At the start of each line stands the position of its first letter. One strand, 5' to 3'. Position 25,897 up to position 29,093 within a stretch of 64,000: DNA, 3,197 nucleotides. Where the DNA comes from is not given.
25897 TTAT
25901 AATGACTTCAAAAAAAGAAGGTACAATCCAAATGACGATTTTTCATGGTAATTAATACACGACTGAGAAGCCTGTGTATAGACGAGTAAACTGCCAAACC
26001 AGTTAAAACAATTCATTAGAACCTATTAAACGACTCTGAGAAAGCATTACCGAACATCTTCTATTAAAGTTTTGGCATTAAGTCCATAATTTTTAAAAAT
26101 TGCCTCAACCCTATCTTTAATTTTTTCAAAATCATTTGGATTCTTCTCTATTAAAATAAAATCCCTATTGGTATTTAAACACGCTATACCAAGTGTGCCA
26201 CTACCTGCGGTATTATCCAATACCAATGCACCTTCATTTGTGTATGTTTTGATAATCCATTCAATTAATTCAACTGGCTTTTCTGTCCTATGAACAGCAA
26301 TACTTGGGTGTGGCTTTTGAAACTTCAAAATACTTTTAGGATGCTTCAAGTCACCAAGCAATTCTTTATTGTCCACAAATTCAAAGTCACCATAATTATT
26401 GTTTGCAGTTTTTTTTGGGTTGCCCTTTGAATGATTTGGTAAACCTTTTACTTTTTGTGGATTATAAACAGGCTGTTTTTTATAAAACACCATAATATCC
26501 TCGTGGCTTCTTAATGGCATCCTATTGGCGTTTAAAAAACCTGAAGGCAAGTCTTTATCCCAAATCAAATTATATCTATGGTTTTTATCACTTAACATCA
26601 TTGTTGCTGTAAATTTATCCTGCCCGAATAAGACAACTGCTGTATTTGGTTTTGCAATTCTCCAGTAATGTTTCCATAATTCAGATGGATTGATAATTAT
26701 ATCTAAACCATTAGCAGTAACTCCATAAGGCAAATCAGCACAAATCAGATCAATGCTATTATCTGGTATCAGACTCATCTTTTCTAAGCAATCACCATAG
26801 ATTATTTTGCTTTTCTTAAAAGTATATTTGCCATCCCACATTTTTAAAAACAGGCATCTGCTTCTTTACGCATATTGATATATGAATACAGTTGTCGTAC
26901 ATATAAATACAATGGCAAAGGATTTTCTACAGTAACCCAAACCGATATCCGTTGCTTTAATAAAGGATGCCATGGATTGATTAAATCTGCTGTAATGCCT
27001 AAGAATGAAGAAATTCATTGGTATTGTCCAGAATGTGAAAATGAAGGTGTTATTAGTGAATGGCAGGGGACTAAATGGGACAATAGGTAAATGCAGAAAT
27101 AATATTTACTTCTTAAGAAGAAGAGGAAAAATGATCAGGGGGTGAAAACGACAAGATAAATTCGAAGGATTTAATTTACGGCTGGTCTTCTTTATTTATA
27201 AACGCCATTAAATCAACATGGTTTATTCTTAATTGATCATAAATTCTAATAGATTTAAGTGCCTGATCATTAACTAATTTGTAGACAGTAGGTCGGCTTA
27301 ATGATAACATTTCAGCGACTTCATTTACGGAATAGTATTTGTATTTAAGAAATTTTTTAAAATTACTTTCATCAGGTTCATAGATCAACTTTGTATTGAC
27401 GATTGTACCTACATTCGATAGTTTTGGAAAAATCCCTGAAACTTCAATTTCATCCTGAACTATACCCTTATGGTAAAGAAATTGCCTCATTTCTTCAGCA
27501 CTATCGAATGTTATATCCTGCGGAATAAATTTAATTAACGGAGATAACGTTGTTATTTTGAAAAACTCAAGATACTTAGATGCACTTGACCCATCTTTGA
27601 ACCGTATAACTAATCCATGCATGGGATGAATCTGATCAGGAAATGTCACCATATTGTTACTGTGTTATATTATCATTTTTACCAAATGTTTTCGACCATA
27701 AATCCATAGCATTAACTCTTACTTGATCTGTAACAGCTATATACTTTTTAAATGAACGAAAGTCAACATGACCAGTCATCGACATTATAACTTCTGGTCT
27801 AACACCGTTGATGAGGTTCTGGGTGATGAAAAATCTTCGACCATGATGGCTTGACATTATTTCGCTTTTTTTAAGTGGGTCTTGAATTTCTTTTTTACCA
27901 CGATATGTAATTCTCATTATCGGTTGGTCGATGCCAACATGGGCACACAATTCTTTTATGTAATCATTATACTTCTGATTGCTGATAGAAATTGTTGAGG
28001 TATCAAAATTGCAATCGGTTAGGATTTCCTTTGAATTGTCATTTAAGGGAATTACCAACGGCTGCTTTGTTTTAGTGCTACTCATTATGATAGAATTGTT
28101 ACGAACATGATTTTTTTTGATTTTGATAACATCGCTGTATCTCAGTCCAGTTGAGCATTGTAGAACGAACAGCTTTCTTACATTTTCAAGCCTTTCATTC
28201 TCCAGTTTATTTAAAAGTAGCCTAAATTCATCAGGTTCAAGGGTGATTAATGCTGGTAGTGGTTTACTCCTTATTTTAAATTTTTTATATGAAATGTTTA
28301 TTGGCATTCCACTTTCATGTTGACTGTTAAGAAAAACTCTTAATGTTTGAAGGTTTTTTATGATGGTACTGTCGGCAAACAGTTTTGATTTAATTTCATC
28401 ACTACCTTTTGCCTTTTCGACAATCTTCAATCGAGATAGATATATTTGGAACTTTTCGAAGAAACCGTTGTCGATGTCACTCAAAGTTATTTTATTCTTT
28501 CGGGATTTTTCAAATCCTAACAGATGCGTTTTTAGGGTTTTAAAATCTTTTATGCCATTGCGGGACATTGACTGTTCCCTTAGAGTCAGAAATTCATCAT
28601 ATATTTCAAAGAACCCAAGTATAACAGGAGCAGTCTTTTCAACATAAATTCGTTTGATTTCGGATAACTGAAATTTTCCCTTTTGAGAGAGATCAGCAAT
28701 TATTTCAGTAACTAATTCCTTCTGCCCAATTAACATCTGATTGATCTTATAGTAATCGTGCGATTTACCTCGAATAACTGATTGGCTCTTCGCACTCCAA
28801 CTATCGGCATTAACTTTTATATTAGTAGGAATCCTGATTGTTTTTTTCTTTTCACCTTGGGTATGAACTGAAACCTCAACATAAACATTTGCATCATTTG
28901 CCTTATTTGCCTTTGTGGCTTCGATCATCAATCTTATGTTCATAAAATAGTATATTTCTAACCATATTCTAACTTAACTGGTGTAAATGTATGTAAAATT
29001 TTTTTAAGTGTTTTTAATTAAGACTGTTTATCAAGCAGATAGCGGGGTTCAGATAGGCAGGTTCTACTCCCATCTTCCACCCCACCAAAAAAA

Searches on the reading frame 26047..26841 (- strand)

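Call 70: search_protein_families(library=pfam, proteins=[window:26047-26841:-], max_evalue=0.0001)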
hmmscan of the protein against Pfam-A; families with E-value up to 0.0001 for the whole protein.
window:26047-26841:- (264 aa): 1 family
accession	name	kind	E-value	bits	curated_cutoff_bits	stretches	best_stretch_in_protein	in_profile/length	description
PF01555.25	N6_N4_Mtase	-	4.2e-24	86.2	26.7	1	30-241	1-219/221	DNA methylase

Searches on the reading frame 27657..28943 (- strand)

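Call 70: search_protein_families(library=pfam, proteins=[window:27657-28943:-], max_evalue=0.0001)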
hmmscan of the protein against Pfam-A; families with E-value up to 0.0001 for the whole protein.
window:27657-28943:- (428 aa): 3 families
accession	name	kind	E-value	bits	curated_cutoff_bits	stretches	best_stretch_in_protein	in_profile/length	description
PF00589.27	Phage_integrase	-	1.8e-11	44.6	27.1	1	235-407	3-171/172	Phage integrase family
PF13102.12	Phage_int_SAM_5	-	1.2e-08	35.7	22.3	1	111-209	2-83/98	Phage integrase SAM-like domain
PF17293.8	Arm-DNA-bind_5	-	2.3e-06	28.5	22.6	1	8-91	4-81/87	Arm DNA-binding domain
